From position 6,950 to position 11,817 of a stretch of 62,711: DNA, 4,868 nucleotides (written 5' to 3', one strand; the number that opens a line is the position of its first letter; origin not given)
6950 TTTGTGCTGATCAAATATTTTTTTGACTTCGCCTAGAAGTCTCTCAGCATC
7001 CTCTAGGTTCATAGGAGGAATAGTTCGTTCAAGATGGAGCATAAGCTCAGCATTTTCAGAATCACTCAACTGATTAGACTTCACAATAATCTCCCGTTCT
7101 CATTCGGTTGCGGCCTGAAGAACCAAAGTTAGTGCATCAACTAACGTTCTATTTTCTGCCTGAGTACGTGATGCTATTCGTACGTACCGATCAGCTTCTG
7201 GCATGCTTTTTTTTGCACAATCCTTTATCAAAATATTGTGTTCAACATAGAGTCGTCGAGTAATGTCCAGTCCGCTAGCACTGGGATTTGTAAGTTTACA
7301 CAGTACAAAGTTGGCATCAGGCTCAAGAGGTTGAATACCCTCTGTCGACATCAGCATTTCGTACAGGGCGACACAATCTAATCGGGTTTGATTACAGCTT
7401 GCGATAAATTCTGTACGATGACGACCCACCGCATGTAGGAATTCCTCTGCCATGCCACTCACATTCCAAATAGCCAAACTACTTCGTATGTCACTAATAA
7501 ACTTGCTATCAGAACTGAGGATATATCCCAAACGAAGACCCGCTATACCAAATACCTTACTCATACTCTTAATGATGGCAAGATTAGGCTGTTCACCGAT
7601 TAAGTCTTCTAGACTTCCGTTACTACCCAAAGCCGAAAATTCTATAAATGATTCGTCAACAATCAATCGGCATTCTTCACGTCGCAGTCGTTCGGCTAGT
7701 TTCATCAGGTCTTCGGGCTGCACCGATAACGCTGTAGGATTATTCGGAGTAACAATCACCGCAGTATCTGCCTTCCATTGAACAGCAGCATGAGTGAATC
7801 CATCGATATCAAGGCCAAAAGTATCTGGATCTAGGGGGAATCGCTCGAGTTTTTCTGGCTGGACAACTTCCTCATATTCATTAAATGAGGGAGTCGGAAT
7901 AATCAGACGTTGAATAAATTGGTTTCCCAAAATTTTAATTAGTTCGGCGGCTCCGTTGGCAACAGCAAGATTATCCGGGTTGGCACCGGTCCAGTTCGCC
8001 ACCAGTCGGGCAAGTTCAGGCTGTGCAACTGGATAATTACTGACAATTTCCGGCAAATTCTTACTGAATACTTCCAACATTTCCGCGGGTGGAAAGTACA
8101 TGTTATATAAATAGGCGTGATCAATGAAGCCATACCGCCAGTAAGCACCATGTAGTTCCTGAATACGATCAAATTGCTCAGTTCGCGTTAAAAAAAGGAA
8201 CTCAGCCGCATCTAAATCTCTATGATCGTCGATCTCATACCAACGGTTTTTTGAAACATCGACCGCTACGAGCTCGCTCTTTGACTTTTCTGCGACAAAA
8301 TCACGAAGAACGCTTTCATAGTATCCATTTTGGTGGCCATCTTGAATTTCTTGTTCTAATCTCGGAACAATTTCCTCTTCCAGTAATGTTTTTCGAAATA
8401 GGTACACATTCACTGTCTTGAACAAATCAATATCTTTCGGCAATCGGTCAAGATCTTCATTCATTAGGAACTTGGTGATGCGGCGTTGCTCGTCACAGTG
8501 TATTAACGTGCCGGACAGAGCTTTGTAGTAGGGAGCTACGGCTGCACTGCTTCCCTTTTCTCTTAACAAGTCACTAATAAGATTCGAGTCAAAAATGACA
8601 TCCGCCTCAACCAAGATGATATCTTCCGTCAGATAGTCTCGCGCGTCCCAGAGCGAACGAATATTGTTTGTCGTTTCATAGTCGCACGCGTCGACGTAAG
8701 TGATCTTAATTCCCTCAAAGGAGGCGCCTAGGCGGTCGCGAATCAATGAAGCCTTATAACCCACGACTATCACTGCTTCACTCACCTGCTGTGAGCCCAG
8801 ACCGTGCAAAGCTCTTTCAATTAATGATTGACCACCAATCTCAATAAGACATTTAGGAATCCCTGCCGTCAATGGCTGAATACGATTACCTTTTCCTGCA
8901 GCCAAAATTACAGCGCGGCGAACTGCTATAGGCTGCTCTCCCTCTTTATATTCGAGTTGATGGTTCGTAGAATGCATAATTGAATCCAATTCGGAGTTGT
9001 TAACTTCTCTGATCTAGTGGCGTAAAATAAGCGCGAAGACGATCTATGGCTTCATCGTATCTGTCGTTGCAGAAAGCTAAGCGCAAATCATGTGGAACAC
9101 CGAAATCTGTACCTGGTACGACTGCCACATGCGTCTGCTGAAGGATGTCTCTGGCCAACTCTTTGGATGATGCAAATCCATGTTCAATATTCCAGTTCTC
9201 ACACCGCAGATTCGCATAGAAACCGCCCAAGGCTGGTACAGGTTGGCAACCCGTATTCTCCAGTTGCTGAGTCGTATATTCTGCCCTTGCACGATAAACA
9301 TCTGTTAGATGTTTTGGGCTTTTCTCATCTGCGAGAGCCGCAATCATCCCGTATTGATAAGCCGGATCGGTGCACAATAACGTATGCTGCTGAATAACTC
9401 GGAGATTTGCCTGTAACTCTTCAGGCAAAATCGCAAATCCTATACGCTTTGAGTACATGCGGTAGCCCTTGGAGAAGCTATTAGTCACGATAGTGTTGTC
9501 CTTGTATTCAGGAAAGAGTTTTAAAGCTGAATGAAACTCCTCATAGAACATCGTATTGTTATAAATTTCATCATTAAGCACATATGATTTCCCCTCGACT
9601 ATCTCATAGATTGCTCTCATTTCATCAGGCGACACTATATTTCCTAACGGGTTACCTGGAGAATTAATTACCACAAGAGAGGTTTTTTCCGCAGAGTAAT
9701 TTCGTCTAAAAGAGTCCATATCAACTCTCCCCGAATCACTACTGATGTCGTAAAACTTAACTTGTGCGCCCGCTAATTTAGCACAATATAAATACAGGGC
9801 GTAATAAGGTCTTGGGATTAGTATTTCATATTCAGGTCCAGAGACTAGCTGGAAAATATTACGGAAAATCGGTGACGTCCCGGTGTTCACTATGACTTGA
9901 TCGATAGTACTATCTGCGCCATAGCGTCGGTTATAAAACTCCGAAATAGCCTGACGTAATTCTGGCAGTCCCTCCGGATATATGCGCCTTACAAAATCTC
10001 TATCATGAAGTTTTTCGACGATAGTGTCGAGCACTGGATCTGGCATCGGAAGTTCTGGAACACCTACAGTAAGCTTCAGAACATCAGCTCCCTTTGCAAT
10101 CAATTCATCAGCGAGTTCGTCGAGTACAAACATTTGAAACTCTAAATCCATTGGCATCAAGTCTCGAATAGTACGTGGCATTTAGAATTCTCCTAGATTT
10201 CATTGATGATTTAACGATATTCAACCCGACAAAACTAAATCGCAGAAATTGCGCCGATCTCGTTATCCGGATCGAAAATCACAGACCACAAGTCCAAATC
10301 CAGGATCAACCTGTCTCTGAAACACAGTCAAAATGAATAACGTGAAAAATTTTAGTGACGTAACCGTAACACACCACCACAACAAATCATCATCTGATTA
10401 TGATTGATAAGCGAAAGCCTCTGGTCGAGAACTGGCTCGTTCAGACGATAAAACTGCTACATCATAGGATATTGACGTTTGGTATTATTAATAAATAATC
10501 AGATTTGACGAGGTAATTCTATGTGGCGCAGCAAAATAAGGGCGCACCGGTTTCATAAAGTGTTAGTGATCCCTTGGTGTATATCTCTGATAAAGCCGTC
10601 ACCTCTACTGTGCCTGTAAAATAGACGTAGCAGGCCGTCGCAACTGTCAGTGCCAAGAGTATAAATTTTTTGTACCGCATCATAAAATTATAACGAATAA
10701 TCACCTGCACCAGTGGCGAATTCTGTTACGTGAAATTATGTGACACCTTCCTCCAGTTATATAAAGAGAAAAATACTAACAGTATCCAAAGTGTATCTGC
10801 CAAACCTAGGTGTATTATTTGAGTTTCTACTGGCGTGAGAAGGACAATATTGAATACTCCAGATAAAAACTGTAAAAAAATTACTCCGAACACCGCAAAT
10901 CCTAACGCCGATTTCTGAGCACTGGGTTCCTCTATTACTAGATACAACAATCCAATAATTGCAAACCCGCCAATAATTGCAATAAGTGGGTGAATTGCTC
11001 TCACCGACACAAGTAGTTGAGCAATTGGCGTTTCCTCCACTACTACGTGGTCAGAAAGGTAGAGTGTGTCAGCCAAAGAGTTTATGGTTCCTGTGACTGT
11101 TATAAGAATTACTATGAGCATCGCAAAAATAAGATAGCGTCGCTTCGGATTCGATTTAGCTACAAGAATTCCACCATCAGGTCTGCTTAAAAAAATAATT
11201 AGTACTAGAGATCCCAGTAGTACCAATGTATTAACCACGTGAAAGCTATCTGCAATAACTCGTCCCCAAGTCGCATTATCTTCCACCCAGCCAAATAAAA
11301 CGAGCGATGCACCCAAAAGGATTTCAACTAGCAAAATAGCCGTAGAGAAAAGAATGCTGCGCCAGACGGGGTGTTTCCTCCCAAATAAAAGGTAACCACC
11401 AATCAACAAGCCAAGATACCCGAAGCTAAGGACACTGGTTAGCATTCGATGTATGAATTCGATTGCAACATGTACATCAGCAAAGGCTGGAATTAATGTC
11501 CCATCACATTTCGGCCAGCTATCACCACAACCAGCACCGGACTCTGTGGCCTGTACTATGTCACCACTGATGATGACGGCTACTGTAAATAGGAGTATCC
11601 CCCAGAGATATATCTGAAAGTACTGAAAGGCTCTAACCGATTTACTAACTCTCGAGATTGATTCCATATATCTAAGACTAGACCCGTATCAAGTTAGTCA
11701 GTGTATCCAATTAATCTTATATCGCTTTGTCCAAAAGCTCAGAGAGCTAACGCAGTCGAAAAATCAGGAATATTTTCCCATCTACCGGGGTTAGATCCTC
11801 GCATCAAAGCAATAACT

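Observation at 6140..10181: Kinase-free head-group pathway: aminotransferase + cytidylyltransferase/CobD-like fusion + LicD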

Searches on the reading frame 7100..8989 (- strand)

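Call 3: search_protein_families(library=pfam, proteins=[window:7100-8989:-])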
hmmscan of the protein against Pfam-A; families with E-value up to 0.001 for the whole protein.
window:7100-8989:- (629 aa): 4 families
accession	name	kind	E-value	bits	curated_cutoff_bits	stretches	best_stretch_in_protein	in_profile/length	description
PF00155.27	Aminotran_1_2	-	6.5e-31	108.2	19.7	1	321-620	40-361/361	Aminotransferase class I and II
PF12804.13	NTP_transf_3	-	6.9e-12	46.3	27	1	26-156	1-124/160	MobA-like NTP transferase domain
PF00483.29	NTP_transferase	-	1e-09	38.8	21.2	1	26-137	2-117/245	Nucleotidyl transferase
PF01128.25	IspD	-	7.1e-07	29.6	27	1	26-79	3-53/221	2-C-methyl-D-erythritol 4-phosphate cytidylyltransferase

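Call 4: search_protein_families(library=ncbifam, proteins=[window:7100-8989:-])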
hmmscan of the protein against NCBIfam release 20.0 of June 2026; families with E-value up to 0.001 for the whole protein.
window:7100-8989:- (629 aa): 79 families (the best 25 are shown)
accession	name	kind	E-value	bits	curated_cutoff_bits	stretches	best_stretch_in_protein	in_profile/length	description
TIGR01140.1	L_thr_O3P_dcar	equivalog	5.4e-52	176.9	290.55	1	313-620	39-330/331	threonine-phosphate decarboxylase CobD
TIGR01141.1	hisC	equivalog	1.1e-38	133.1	276.55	1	300-621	34-347/349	histidinol-phosphate transaminase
NF005915.1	PRK07908.1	equivalog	7.2e-30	104.5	360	1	289-620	15-331/332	Rv2231c family histidinol phosphate aminotransferase CobC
NF002877.0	PRK03317.1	equivalog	9e-27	93.8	409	1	326-626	79-369/374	histidinol-phosphate transaminase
NF006225.0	PRK08354.1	equivalog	2.1e-26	93.1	288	1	276-621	4-313/318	putative aminotransferase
NF003496.0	PRK05166.1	equivalog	3e-24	85.5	540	1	302-626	52-372/373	histidinol-phosphate transaminase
NF041313.1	UDPGP_AglF_Halo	equivalog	4.8e-24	85.1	400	1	25-147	2-121/234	UTP--glucose-1-phosphate uridylyltransferase AglF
TIGR03992.1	Arch_glmU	subfamily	4.6e-23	81.7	292.1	1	25-204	2-174/393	bifunctional sugar-1-phosphate nucleotidylyltransferase/acetyltransferase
NF053748.1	bifunc_CobBC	exception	3.2e-22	78.7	950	1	288-620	482-796/797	bifunctional hydrogenobyrinic acid a,c-diamide synthase/histidinol phosphate aminotransferase CobBC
NF002878.0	PRK03321.1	subfamily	1e-21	77.1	374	1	316-591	51-323/352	histidinol-phosphate transaminase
NF005021.0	PRK06425.1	equivalog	6.3e-21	74.8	353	1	341-625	60-332/335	histidinol-phosphate aminotransferase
NF041364.1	GntC_guanitoxin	equivalog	2.9e-20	72.5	415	1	334-609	56-341/356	guanitoxin biosynthesis PLP-dependent (S)-gamma-hydroxy-L-arginine cyclodehydratase GntC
NF002726.0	PRK02610.1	equivalog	1.1e-18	67.4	391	1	335-571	88-326/374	histidinol-phosphate transaminase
NF006014.0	PRK08153.1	equivalog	6.6e-18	64.7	510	1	325-628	72-368/370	pyridoxal phosphate-dependent aminotransferase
NF045761.1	NAMPUrTaseMurU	equivalog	7.1e-16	58.7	250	1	25-139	2-116/226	N-acetylmuramate alpha-1-phosphate uridylyltransferase MurU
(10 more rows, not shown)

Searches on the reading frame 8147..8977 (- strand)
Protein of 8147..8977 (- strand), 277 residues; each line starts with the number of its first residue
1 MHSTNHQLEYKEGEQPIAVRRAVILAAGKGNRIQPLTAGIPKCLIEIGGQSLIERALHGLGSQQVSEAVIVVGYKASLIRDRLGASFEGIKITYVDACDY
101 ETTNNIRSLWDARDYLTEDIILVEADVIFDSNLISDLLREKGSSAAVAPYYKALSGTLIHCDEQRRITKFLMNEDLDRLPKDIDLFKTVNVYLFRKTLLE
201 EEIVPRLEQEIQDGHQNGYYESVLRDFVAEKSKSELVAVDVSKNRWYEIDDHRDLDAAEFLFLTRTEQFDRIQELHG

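Call 30: search_solved_structures(query=window:8147-8977:-, max_evalue=0.001, show_alignments=4)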
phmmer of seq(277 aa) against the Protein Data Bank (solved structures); distinct sequences matched with E-value up to 0.001: 25.
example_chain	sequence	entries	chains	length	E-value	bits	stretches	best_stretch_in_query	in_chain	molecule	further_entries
1jyk_A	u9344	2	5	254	1.8e-11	47.2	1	21-140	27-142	CTP:phosphocholine Cytidylyltransferase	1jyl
6pd1_A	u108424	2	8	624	2.6e-11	46.6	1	19-175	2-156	Nucleotidyl transferase/aminotransferase, class V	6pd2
4y7t_A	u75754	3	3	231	9.2e-10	41.5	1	21-97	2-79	Nucleotidyl transferase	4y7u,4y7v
7whr_B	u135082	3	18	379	4.3e-07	32.8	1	20-206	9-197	Nucleotidyl transferase family protein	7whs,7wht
2xme_A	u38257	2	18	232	8.3e-07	31.8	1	17-168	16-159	CTP-INOSITOL-1-PHOSPHATE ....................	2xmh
8hhd_A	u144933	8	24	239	9.1e-07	31.7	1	10-94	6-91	Nucleotidyl transferase | N-acetylmuramate alpha-1-phosphate uridylyltransferase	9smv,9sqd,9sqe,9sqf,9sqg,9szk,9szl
1hm0_A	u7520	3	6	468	2.4e-06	30.3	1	22-88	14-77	N-ACETYLGLUCOSAMINE 1-PHOSPHATE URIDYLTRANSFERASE | UDP-N-ACETYLGLUCOSAMINE-1-PHOSPHATE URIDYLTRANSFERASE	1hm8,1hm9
1g95_A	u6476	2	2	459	2.5e-06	30.3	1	22-88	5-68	N-ACETYLGLUCOSAMINE-1-PHOSPHATE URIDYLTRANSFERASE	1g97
4aaw_A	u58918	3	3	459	3.2e-06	29.9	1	22-88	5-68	BIFUNCTIONAL PROTEIN GLMU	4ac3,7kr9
4mnd_A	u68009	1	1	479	4e-06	29.6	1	17-167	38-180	CTP L-myo-inositol-1-phosphate cytidylyltransferase/CDP-L-myo-inositol myo-inositolphospho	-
6i3m_G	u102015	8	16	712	4.6e-06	29.4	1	21-131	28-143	Translation initiation factor eIF-2B subunit epsilon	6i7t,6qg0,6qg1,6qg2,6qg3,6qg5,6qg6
7x8j_A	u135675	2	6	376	3.3e-05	26.6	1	21-131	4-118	Mannose-1-phosphate guanylyltransferase 1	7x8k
5xhw_A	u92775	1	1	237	3.7e-05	26.4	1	22-83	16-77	Putative 6-deoxy-D-mannoheptose pathway protein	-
8yre_D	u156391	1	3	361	4.1e-05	26.3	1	21-131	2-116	Mannose-1-phosphate guanylyltransferase 1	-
7d72_K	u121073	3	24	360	4.8e-05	26.1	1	21-130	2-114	Mannose-1-phosphate guanyltransferase beta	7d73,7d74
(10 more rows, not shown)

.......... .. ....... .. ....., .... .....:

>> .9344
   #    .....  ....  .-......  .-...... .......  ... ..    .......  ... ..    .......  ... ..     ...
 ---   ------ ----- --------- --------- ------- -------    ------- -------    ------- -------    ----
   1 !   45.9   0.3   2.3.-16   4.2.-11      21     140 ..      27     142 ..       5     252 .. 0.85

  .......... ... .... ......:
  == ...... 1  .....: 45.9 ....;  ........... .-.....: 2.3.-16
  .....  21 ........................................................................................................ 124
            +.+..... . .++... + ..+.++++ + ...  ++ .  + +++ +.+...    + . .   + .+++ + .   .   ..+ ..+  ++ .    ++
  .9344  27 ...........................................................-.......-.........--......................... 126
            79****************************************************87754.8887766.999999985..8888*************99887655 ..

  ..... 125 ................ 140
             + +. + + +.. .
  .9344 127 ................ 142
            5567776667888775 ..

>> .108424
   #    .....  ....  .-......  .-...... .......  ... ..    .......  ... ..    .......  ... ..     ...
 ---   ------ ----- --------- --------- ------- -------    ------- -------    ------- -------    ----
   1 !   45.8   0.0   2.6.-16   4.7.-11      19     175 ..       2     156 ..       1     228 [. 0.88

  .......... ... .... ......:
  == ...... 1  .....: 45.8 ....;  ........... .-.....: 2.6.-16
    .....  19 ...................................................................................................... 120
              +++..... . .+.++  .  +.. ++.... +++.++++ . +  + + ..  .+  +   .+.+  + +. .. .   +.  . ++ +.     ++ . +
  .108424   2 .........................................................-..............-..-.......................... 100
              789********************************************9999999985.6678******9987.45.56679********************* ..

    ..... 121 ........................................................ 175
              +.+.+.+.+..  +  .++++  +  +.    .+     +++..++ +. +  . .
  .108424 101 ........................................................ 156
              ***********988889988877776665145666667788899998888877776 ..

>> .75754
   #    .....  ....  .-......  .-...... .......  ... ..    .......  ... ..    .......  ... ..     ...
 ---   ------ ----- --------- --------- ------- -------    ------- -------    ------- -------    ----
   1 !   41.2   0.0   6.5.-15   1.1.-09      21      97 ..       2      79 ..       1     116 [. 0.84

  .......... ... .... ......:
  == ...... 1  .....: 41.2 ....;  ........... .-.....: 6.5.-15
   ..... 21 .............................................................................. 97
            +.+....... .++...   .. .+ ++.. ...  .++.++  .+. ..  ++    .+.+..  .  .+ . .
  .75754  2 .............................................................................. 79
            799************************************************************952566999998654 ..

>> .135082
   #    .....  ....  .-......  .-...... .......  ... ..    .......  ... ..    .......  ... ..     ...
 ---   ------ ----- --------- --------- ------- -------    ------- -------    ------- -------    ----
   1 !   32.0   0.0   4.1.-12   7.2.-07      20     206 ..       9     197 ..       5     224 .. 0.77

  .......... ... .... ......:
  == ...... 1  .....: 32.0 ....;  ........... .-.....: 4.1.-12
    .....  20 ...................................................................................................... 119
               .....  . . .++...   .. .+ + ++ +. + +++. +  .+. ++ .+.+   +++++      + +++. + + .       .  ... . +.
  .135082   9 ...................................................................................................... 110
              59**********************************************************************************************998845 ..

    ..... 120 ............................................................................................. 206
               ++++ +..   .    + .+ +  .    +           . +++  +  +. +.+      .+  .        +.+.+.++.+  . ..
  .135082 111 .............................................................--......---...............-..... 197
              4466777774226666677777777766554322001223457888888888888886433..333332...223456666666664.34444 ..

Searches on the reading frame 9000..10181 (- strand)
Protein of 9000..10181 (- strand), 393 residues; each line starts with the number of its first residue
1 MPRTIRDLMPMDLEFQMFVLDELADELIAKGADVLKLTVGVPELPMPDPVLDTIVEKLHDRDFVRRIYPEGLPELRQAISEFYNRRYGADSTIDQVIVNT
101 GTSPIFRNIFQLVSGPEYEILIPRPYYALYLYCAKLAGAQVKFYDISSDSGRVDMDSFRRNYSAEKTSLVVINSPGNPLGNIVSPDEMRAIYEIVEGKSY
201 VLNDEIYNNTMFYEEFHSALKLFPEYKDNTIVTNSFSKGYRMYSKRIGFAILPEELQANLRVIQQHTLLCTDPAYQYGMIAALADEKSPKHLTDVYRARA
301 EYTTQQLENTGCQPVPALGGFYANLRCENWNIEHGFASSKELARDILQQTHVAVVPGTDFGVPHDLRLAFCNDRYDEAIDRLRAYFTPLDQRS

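Call 3: search_protein_families(library=pfam, proteins=[window:9000-10181:-])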
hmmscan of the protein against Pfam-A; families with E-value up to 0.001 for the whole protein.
window:9000-10181:- (393 aa): 1 family
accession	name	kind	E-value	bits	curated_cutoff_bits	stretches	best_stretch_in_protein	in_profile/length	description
PF00155.27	Aminotran_1_2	-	2.7e-51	175.3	19.7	1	33-380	2-359/361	Aminotransferase class I and II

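Call 4: search_protein_families(library=ncbifam, proteins=[window:9000-10181:-])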
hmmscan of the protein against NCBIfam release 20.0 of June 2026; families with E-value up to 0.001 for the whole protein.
window:9000-10181:- (393 aa): 68 families (the best 25 are shown)
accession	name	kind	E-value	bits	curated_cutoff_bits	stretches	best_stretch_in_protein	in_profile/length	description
NF041091.1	asp_aminotase_Arch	equivalog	9.6e-58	195.8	550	1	19-386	14-375/376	aspartate aminotransferase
NF041364.1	GntC_guanitoxin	equivalog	3e-52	177.7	415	1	37-383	3-354/356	guanitoxin biosynthesis PLP-dependent (S)-gamma-hydroxy-L-arginine cyclodehydratase GntC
NF005817.0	PRK07683.1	equivalog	1.7e-50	171.8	575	1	26-387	22-382/387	aminotransferase A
NF005601.0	PRK07337.1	equivalog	5.5e-49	167.3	496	1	16-386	19-392/394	pyridoxal phosphate-dependent aminotransferase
NF006514.0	PRK08960.1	equivalog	2.2e-44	151.8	554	1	15-386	15-385/388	pyridoxal phosphate-dependent aminotransferase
NF006569.0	PRK09082.1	subfamily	8.1e-44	150.3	420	1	28-372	26-369/386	methionine aminotransferase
NF004975.0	PRK06348.1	equivalog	4.9e-42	144.3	549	1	26-382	23-379/384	pyridoxal phosphate-dependent aminotransferase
NF004770.0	PRK06108.1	subfamily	5.3e-41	140.7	422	1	32-386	36-392/396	pyridoxal phosphate-dependent aminotransferase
NF005816.0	PRK07682.1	equivalog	6.6e-41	140.2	620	1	27-364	24-357/390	aminotransferase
NF006229.0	PRK08361.1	equivalog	2.8e-38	132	624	1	28-382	29-384/391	aspartate aminotransferase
NF006756.0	PRK09276.1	subfamily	3.2e-38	131.6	507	1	19-384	18-384/387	LL-diaminopimelate aminotransferase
NF005855.0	PRK07777.1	equivalog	1.2e-37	130.2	553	1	28-385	24-387/391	pyridoxal phosphate-dependent aminotransferase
NF005305.0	PRK06836.1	equivalog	1.2e-37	130.1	376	1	33-381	35-382/396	pyridoxal phosphate-dependent aminotransferase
NF004769.0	PRK06107.1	equivalog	1.2e-37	129.6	617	1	24-371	25-381/402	aspartate transaminase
NF006230.0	PRK08363.1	equivalog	1.7e-37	129.1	534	1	13-384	11-390/398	alanine aminotransferase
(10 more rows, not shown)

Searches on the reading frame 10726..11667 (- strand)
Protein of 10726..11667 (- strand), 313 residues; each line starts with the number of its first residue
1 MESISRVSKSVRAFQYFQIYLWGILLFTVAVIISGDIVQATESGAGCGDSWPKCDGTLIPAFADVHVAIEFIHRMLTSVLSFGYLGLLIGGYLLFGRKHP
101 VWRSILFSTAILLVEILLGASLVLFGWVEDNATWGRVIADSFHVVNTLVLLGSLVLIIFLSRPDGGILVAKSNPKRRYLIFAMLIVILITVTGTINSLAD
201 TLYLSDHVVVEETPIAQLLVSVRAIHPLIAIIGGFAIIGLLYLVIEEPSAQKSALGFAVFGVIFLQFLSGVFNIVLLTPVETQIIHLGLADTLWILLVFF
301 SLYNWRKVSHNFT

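Call 3: search_protein_families(library=pfam, proteins=[window:10726-11667:-])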
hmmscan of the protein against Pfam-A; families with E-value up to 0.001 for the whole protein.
window:10726-11667:- (313 aa): 1 family
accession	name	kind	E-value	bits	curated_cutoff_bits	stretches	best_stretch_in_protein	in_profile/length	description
PF02628.20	COX15-CtaA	-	1.9e-24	86.7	29.9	2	68-298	76-322/322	Cytochrome oxidase assembly protein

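Call 4: search_protein_families(library=ncbifam, proteins=[window:10726-11667:-])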
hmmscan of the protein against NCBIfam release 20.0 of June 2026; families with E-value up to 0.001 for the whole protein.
window:10726-11667:- (313 aa): 0 families
